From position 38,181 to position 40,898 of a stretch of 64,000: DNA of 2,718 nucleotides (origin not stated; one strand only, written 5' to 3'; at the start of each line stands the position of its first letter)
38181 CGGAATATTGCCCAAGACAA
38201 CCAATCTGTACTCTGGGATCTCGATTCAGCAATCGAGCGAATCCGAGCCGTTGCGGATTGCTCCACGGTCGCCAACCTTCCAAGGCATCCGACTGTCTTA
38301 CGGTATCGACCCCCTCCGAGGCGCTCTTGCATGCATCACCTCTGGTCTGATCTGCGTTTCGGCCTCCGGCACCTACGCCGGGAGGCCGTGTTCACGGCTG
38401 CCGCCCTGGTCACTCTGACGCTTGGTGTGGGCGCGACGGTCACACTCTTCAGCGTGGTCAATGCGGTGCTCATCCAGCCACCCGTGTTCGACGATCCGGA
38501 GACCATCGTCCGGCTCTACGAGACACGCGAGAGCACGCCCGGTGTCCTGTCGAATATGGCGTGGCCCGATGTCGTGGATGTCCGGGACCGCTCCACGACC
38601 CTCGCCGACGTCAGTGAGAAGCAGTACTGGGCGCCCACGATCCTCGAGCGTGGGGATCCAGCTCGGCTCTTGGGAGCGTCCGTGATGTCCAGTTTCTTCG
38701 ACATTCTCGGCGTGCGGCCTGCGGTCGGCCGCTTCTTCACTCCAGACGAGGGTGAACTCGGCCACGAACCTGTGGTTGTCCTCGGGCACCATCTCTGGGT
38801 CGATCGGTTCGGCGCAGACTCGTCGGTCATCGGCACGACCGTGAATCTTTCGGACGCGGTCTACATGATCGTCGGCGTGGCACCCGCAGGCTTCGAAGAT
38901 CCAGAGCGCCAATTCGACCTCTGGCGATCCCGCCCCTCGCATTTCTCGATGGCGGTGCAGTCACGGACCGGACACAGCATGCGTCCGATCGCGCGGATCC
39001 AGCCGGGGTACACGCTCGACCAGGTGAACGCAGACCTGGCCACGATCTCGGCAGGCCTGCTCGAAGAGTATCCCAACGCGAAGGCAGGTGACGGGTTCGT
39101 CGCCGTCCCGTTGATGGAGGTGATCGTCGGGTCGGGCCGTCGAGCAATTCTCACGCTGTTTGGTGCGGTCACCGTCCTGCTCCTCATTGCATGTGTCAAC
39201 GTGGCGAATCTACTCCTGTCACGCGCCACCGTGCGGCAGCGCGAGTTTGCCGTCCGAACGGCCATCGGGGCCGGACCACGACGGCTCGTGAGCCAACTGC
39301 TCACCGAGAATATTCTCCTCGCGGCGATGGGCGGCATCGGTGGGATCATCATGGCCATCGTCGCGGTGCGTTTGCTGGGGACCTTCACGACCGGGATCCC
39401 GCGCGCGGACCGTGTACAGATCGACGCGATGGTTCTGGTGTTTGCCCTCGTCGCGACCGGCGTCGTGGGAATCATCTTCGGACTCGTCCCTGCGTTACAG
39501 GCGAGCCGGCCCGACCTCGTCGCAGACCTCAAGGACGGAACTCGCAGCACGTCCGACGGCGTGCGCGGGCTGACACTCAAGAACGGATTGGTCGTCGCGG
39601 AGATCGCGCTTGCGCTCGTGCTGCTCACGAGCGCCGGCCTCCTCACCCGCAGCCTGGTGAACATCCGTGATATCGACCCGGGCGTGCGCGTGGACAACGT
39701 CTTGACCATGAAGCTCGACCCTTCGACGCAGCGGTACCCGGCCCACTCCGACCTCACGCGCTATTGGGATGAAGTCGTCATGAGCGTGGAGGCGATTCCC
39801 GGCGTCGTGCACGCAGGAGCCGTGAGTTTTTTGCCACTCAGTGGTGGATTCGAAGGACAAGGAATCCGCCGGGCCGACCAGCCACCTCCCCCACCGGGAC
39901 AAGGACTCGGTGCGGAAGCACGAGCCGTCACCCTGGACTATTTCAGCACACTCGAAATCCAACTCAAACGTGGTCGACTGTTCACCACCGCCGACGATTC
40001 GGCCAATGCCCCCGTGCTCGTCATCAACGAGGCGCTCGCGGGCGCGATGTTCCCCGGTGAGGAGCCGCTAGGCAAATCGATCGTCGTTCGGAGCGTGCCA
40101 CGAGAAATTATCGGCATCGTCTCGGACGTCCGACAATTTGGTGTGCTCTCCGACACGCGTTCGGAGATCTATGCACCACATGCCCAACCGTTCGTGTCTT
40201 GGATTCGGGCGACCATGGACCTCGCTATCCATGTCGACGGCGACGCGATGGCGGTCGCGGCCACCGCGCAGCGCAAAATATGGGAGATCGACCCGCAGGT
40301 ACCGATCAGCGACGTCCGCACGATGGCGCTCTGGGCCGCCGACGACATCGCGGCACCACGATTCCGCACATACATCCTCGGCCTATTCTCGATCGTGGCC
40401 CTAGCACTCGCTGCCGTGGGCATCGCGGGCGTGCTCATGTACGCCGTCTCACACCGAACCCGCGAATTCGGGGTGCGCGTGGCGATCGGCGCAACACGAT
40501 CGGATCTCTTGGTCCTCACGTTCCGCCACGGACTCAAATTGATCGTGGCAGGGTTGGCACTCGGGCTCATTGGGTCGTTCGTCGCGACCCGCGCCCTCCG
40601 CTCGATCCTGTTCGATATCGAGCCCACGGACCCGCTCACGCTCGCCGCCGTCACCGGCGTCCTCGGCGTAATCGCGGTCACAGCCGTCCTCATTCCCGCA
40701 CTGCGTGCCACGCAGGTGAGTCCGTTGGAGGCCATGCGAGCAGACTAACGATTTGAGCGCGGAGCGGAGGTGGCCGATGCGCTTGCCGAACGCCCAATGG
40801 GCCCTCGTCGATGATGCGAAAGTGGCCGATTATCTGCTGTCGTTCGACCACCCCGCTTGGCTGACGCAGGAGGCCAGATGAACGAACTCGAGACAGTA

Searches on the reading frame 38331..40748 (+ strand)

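Call 47: search_protein_families(library=pfam, proteins=[window:38331-40748:+], max_evalue=0.001)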
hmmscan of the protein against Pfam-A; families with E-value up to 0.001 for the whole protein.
window:38331-40748:+ (805 aa): 2 families
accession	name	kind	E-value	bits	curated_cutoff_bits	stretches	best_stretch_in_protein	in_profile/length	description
PF12704.14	MacB_PCD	-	1.3e-29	104.4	27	2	22-238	1-206/207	MacB-like periplasmic core domain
PF02687.27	FtsX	-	2e-20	73.5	25.5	2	685-798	2-120/120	FtsX-like permease C-terminal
